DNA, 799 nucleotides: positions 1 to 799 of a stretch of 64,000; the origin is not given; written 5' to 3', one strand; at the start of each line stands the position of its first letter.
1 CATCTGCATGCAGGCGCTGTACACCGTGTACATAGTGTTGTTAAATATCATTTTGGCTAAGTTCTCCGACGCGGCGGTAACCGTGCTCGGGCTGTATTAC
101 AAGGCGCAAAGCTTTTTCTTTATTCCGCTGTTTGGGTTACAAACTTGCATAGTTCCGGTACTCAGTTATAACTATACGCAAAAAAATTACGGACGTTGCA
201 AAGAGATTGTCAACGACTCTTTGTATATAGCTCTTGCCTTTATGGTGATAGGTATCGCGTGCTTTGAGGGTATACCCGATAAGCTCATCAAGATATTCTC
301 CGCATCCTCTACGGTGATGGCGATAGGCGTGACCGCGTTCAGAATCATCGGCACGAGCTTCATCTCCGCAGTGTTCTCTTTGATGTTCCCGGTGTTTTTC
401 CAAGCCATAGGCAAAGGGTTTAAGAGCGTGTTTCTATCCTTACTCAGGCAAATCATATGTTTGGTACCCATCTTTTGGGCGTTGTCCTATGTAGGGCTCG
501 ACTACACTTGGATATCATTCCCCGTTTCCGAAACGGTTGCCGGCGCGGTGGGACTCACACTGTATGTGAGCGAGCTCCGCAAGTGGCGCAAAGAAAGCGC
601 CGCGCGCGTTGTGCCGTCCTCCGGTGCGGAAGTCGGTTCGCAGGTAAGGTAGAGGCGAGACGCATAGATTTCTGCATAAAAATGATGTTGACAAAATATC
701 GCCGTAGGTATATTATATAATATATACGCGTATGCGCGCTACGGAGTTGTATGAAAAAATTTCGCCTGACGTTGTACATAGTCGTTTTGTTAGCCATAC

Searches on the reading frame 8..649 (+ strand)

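Call 6: search_protein_families(library=pfam, max_evalue=0.001, proteins=[window:8-649:+])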
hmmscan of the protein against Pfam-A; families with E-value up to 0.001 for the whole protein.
window:8-649:+ (214 aa): 1 family
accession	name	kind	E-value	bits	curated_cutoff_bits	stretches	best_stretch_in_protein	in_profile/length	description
PF01554.23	MatE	-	2.8e-15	56.8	24.9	1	2-152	6-156/161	MatE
